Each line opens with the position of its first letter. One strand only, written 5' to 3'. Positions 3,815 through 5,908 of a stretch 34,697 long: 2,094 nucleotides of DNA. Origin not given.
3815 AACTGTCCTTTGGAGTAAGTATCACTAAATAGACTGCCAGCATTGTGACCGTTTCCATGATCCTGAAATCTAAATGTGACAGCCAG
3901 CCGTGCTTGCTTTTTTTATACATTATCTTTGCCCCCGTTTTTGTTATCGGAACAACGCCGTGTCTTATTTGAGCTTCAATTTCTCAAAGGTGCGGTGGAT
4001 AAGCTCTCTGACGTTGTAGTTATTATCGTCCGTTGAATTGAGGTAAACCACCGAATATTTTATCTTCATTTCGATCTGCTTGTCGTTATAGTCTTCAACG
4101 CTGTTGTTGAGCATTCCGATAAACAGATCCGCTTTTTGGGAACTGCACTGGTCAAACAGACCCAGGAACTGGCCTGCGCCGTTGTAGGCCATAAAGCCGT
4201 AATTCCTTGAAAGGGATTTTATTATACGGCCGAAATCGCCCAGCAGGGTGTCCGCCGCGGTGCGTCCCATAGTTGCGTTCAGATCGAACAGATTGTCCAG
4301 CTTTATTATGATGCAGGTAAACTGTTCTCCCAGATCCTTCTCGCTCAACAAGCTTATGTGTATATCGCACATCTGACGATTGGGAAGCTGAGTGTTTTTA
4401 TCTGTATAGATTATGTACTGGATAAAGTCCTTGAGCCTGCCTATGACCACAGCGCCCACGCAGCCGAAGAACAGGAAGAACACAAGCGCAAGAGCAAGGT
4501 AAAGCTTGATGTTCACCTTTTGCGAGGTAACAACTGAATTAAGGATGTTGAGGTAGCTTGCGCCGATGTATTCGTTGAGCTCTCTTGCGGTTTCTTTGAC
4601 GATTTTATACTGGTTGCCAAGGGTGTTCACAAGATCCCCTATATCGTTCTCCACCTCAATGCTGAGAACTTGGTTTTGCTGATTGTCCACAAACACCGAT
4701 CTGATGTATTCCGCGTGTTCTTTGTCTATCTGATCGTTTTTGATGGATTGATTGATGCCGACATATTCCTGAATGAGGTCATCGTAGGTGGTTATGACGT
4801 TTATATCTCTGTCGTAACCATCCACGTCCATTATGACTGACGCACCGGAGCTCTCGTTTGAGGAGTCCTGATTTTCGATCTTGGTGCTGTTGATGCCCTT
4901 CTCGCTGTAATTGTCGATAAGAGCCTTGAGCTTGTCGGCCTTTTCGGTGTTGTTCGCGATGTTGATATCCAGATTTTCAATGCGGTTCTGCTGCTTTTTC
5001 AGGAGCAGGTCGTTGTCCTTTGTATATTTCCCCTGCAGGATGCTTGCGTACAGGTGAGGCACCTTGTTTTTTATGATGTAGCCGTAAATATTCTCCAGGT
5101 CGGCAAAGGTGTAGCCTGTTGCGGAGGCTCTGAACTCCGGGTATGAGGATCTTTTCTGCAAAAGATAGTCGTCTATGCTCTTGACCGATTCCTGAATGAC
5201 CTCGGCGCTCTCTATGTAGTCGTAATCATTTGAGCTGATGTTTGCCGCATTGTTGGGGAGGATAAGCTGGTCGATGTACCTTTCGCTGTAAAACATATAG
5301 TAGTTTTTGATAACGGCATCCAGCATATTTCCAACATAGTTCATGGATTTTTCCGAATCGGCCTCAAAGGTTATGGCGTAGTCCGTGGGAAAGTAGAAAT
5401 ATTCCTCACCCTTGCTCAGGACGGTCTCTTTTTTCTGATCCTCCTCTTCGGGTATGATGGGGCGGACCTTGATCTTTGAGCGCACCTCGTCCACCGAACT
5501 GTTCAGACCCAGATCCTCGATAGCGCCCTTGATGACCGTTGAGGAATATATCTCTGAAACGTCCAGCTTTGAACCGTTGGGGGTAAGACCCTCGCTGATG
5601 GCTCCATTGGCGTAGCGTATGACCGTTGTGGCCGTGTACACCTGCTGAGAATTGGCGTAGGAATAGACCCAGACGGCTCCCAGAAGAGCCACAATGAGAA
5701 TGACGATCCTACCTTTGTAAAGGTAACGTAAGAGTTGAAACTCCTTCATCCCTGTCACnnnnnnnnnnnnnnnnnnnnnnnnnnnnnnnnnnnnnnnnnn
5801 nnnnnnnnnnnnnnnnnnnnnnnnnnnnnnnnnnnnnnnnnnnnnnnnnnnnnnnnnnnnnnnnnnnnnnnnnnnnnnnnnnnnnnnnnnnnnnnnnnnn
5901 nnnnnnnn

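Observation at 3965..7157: Tandem Wzz-like co-polymerases, the second fused to a degenerate cytoplasmic GGDEF domain, in a locus with no tyrosine kinase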

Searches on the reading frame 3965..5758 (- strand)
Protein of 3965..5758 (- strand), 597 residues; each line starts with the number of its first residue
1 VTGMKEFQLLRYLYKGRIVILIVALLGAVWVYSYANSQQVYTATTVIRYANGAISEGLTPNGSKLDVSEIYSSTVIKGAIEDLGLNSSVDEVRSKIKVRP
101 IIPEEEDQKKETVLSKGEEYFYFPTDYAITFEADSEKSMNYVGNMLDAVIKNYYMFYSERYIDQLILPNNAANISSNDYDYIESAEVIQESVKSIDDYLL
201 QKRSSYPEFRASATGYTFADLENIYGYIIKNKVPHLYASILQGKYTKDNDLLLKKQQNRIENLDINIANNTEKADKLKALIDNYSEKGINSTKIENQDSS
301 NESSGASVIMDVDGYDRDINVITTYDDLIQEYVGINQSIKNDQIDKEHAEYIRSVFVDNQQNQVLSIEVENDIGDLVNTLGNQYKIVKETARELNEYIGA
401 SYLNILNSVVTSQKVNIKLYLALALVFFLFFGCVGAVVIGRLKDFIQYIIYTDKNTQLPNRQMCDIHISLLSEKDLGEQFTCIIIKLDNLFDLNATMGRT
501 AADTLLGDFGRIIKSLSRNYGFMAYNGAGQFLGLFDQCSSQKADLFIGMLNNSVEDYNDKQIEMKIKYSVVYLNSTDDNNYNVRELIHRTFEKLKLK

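Call 5: search_protein_families(library=pfam, proteins=[window:3965-5758:-], max_evalue=0.1)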
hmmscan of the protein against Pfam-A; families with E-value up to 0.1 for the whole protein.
window:3965-5758:- (597 aa): 3 families
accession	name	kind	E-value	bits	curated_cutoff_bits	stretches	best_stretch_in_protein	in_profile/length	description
PF00990.26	GGDEF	-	1.9e-11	44.4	23.8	1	451-589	2-146/161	Diguanylate cyclase, GGDEF domain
PF02706.20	Wzz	-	0.0019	18.9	25.5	1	8-53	7-53/91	Chain length determinant protein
PF20640.2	Rrn6_HB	-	0.043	14.4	26.4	1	266-333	100-161/192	Rrn6, helical bundle domain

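Call 8: find_homologous_proteins(query=window:3965-5758:-, max_evalue=0.001)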
Query window:3965-5758:- (597 aa): 254 proteins with E <= 0.001 among 8000 candidates; the best 120 are listed.
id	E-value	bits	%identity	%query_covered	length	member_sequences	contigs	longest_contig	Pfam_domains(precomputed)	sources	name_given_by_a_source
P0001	0.0e+0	1291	100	99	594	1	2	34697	PF00990.27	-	-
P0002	0.0e+0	1272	98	99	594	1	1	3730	PF00990.27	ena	-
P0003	0.0e+0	1027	78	99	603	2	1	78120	PF00990.27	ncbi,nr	ncbi:MAG: diguanylate cyclase [Clostridiales bacterium]|nr:diguanylate cyclase [Clostridiales bacter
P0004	1.2e-294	996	76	99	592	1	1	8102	PF00990.27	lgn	-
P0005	2.9e-292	988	75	99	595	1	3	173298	PF00990.27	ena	-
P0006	1.1e-291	986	75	99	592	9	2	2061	PF02706.21,PF00990.27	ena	-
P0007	2.5e-291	985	75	99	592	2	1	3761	PF00990.27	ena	-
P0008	2.5e-291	985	75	99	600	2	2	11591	PF00990.27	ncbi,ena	-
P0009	3.7e-291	985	75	99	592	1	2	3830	PF00990.27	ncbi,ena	-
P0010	4.3e-291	985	75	99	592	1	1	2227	PF00990.27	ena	-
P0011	6.1e-291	984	75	99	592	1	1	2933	PF02706.21,PF00990.27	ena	-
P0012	7.8e-291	984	75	99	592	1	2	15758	PF00990.27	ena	-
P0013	1.0e-290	983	75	99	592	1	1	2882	PF00990.27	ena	-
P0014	1.3e-290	983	75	99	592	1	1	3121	PF00990.27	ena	-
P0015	1.5e-290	983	75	99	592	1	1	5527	PF00990.27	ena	-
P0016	1.9e-290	982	75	99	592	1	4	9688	PF00990.27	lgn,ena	-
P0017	2.6e-290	982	75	99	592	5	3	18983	PF00990.27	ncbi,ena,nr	ncbi:MAG: diguanylate cyclase [Clostridia bacterium]|nr:diguanylate cyclase [Clostridia bacterium]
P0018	5.8e-290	981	75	99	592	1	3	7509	PF00990.27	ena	-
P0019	1.1e-289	980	75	99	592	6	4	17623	PF02706.21,PF00990.27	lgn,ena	-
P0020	2.5e-289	979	75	99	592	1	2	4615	PF00990.27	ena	-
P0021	2.6e-289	979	75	99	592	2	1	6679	PF00990.27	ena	-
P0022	7.7e-289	977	75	99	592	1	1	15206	PF00990.27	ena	-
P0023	8.9e-289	977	74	99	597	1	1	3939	PF00990.27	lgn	-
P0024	1.1e-288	977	74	99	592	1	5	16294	PF00990.27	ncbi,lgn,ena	-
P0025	2.4e-287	972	74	99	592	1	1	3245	PF00990.27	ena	-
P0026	9.6e-287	970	75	99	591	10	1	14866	PF00990.27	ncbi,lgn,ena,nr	ncbi:MAG: diguanylate cyclase [Ruminococcaceae bacterium]|nr:diguanylate cyclase [Oscillospiraceae b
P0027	1.7e-286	969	75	99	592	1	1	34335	PF00990.27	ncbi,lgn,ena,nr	ncbi:MAG: diguanylate cyclase [Clostridia bacterium]|nr:diguanylate cyclase [Clostridia bacterium]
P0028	3.1e-286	968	73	99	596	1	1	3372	PF00990.27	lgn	-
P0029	1.2e-285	966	74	99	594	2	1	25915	PF00990.27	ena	-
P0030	2.2e-285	966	74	99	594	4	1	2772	PF00990.27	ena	-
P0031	1.4e-284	963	74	99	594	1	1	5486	PF00990.27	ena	-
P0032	3.0e-284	962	73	99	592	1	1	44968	PF00990.27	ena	-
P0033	3.3e-283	958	73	99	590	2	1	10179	PF00990.27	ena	-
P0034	3.4e-283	958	74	99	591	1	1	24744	PF00990.27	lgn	-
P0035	2.2e-280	949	74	97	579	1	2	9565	PF00990.27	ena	-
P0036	6.0e-278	941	71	99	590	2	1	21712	PF00990.27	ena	-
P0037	1.4e-277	940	72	99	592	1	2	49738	PF00990.27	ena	-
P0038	3.7e-277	939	71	99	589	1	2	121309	PF00990.27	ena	-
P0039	5.3e-277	938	72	99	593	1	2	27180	PF00990.27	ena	-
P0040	2.3e-276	936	70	99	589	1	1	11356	PF00990.27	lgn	-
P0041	3.0e-276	936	71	99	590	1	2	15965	PF00990.27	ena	-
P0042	3.1e-276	935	70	99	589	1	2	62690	PF00990.27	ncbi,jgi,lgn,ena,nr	ncbi:MAG: diguanylate cyclase [Ruminococcaceae bacterium]|nr:diguanylate cyclase [Oscillospiraceae b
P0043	4.4e-276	935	71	98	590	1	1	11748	PF00990.27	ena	-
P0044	1.5e-275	933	71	98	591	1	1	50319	PF00990.27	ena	-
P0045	1.6e-275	933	71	99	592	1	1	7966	PF00990.27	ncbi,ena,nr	ncbi:MAG: diguanylate cyclase [Clostridia bacterium]|nr:diguanylate cyclase [Clostridia bacterium]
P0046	3.3e-275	932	70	99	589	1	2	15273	PF00990.27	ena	-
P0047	5.4e-275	931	72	99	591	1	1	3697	PF00990.27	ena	-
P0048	6.8e-275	931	71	99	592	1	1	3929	PF00990.27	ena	-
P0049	1.0e-274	930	70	99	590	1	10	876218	PF00990.27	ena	-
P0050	1.0e-274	930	71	99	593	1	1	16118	PF00990.27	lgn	-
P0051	1.1e-274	930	70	99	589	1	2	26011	PF00990.27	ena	-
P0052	1.4e-274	930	71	98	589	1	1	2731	PF00990.27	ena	-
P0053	1.6e-274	930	72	98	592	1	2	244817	PF00990.27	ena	-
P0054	2.6e-274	929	71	99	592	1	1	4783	PF00990.27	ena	-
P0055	2.8e-274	929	70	99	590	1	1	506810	PF00990.27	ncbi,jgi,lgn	jgi:diguanylate cyclase (GGDEF)-like protein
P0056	7.5e-274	928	70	99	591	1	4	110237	PF00990.27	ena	-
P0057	1.8e-273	926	70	99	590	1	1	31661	PF00990.27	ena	-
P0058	2.0e-273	926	70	99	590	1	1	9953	PF00990.27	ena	-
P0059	3.4e-273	925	71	99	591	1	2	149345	PF00990.27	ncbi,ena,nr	ncbi:MAG: diguanylate cyclase [Eubacterium sp.]|nr:diguanylate cyclase [Eubacterium sp.]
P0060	4.6e-273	925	70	99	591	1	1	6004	PF00990.27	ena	-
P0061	4.7e-273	925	70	99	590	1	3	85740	PF00990.27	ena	-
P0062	1.9e-271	920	70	99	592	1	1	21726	PF00990.27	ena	-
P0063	3.9e-271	919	71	99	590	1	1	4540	PF02706.21,PF00990.27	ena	-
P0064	4.6e-271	918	71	99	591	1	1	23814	PF00990.27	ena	-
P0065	8.6e-271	918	70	99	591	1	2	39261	PF00990.27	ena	-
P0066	1.1e-269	914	70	99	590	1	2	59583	PF02706.21,PF00990.27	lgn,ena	-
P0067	1.2e-269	914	70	99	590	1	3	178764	PF02706.21,PF00990.27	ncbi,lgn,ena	-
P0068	1.8e-269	913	70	99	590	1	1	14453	PF02706.21,PF00990.27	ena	-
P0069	2.4e-269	913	70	99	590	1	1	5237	PF02706.21,PF00990.27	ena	-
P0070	6.1e-269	911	69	99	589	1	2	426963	PF00990.27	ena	-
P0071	7.3e-269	911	70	99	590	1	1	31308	PF02706.21,PF00990.27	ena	-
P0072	1.1e-268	911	70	99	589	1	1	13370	PF02706.21,PF00990.27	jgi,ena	-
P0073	1.8e-268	910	69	99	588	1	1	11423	PF00990.27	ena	-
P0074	2.7e-268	909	71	98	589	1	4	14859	PF00990.27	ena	-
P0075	9.0e-268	908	69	99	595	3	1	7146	PF00990.27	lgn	-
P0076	3.4e-267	906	69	99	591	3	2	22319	PF00990.27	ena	-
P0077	6.1e-267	905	69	98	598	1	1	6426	PF00990.27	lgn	-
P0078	7.5e-267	905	70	99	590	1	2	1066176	PF02706.21,PF00990.27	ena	-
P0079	8.4e-267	904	69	99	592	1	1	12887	PF00990.27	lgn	-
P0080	2.3e-266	903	68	99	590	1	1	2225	PF00990.27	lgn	-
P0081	7.3e-266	901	69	99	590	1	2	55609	PF02706.21,PF00990.27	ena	-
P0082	1.0e-265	901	69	99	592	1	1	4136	PF00990.27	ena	-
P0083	1.6e-265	900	69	99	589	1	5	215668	PF00990.27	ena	-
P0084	1.6e-265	900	69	99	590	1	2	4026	PF02706.21,PF00990.27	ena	-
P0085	2.2e-265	900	69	99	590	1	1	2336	PF00990.27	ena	-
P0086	5.9e-265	898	68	99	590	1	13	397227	PF00990.27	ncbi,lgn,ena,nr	ncbi:MAG: diguanylate cyclase [Eubacterium sp.]|nr:diguanylate cyclase [Eubacterium sp.]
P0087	7.4e-265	898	69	99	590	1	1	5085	PF02706.21,PF00990.27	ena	-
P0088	8.2e-265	898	69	99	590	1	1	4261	PF02706.21,PF00990.27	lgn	-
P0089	9.7e-265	898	68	99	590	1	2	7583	PF00990.27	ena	-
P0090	2.1e-264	896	68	99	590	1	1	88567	PF00990.27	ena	-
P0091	2.1e-264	896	69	99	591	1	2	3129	PF00990.27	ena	-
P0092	4.6e-264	895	69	99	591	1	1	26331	PF00990.27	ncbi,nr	ncbi:MAG: diguanylate cyclase [Clostridiales bacterium]|nr:diguanylate cyclase [Clostridiales bacter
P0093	6.5e-264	895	68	99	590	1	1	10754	PF00990.27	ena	-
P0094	1.0e-263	894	69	99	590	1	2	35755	PF02706.21,PF00990.27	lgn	-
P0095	3.6e-263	892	71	96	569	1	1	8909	PF02706.21,PF00990.27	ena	-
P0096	3.9e-263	892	68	99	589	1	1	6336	PF00990.27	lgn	-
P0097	5.7e-262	888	68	99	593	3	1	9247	PF00990.27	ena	-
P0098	5.9e-262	888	68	99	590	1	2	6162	PF00990.27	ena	-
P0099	8.1e-261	885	68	99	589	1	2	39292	PF00990.27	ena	-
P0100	3.9e-260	882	68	99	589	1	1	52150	PF00990.27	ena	-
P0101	6.0e-260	882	67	99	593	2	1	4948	PF00990.27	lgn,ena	-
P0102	1.0e-259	881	68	99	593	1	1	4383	PF00990.27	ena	-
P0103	1.4e-259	880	68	99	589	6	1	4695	PF00990.27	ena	-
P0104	1.2e-258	877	67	99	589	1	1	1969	PF00990.27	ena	-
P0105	1.3e-258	877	67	99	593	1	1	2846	PF00990.27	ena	-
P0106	1.4e-258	877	68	99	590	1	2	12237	PF00990.27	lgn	-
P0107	4.2e-258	876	67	99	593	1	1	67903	PF00990.27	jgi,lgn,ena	-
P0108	5.0e-258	875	67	99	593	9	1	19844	PF00990.27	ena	-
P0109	1.2e-257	874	67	99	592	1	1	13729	PF00990.27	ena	-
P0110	1.7e-257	874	67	99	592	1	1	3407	PF00990.27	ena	-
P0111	1.1e-256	871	67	99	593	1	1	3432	PF00990.27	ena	-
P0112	1.7e-256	870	67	98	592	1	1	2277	PF00990.27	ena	-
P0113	1.9e-256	870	66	99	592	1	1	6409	PF00990.27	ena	-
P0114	5.4e-256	869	66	99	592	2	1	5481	PF00990.27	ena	-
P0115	6.8e-256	868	67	99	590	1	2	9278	PF00990.27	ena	-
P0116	2.5e-255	866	73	90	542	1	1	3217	PF00990.27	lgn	-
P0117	9.0e-255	865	67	99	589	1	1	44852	PF00990.27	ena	-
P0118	2.1e-254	863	67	99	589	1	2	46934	PF00990.27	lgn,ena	-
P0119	5.3e-254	862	66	99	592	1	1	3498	PF00990.27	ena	-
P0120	5.9e-254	862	66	99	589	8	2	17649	PF00990.27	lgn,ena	-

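Call 11: search_protein_families(library=ncbifam, proteins=[window:3965-5758:-], max_evalue=0.1)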
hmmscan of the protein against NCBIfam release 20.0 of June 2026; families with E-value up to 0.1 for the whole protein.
window:3965-5758:- (597 aa): 10 families
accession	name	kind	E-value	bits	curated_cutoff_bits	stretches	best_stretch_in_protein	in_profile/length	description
NF038266.1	diguan_SiaD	equivalog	7.1e-08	32.1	290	1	445-588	89-235/252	biofilm regulation diguanylate cyclase SiaD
NF007135.0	PRK09581.1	equivalog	3.8e-06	26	474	1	452-590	294-437/457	PleD family two-component system response regulator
NF045673.1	c-di-GMPRcptLapD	equivalog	9.9e-06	24.1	1020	1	451-559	237-350/647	cyclic di-GMP receptor LapD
TIGR00254.1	GGDEF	domain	2e-05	24.3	37.4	1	450-587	5-146/168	diguanylate cyclase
NF007474.0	PRK10060.1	equivalog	2.6e-05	22.6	782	1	445-542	232-329/663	cyclic di-GMP phosphodiesterase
NF007298.0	PRK09776.1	equivalog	3.4e-05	21.9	1135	1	452-557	686-793/1111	diguanylate cyclase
NF041606.1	dguan_cyc_DgcA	equivalog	4.4e-05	22.6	370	1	477-589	207-320/340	diguanylate cyclase DgcA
NF051473.1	DigCycDgcsShew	equivalog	0.00025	20.5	400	1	453-520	138-207/291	diguanylate cyclase DgcS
NF045675.1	PhdiestaseDibA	equivalog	0.0013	17.2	980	1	443-547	196-304/623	phosphodiesterase DibA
NF007380.0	PRK09894.1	equivalog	0.026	13.9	256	1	447-556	126-235/296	diguanylate cyclase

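Call 12: search_solved_structures(query=window:3965-5758:-, max_evalue=0.01, show_alignments=2)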
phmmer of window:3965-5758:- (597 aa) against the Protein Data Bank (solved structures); distinct sequences matched with E-value up to 0.01: 0.

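Call 17: search_solved_structures(query=A1, max_evalue=1, show_alignments=3)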
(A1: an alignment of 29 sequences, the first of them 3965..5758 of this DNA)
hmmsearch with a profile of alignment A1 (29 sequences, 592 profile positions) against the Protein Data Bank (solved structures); distinct sequences matched with E-value up to 1: 47.
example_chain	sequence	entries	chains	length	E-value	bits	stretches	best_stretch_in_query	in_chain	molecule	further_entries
3icl_A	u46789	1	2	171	2.8e-07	32.4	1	449-569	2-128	EAL/GGDEF domain protein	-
6eib_A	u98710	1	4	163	1.1e-06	30.5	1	451-554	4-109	Sensory box/GGDEF family protein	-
5xgb_A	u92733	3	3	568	1.8e-06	29.8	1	449-553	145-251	Uncharacterized protein | Uncharacterized protein PA0861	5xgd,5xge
8c05_A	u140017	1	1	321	3e-06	29.1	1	439-559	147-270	Sensor domain-containing diguanylate cyclase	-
4rnh_A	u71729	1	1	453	4.1e-06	28.6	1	445-510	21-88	Motility regulator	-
4rnf_A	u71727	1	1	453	4.1e-06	28.6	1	445-510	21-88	Motility regulator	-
7e6g_A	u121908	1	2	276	4.8e-06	28.4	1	449-549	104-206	Putative GGDEF domain protein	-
6zxm_A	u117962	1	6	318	5.3e-06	28.3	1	432-556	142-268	Putative GGDEF/response regulator receiver domain protein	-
6zxb_A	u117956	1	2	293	2.2e-05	26.2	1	432-556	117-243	Putative GGDEF/response regulator receiver domain protein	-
6zxc_A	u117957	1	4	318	2.6e-05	26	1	432-556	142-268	Putative GGDEF/response regulator receiver domain protein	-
7a7e_A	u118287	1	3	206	3.2e-05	25.7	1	447-519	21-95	Diguanylate cyclase TpbB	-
9p6j_A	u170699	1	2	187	3.3e-05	25.6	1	449-538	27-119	diguanylate cyclase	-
4wxo_A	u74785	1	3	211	6.2e-05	24.7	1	442-541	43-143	Uncharacterized protein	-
3i5c_A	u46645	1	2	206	8.1e-05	24.3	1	444-551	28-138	Fusion of General control protein GCN4 and WSPR response regulator protein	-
3bre_A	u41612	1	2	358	9.8e-05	24.1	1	442-551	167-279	Probable two-component response regulator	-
5euh_A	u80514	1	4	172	0.0014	20.2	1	448-570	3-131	Putative GGDEF domain membrane protein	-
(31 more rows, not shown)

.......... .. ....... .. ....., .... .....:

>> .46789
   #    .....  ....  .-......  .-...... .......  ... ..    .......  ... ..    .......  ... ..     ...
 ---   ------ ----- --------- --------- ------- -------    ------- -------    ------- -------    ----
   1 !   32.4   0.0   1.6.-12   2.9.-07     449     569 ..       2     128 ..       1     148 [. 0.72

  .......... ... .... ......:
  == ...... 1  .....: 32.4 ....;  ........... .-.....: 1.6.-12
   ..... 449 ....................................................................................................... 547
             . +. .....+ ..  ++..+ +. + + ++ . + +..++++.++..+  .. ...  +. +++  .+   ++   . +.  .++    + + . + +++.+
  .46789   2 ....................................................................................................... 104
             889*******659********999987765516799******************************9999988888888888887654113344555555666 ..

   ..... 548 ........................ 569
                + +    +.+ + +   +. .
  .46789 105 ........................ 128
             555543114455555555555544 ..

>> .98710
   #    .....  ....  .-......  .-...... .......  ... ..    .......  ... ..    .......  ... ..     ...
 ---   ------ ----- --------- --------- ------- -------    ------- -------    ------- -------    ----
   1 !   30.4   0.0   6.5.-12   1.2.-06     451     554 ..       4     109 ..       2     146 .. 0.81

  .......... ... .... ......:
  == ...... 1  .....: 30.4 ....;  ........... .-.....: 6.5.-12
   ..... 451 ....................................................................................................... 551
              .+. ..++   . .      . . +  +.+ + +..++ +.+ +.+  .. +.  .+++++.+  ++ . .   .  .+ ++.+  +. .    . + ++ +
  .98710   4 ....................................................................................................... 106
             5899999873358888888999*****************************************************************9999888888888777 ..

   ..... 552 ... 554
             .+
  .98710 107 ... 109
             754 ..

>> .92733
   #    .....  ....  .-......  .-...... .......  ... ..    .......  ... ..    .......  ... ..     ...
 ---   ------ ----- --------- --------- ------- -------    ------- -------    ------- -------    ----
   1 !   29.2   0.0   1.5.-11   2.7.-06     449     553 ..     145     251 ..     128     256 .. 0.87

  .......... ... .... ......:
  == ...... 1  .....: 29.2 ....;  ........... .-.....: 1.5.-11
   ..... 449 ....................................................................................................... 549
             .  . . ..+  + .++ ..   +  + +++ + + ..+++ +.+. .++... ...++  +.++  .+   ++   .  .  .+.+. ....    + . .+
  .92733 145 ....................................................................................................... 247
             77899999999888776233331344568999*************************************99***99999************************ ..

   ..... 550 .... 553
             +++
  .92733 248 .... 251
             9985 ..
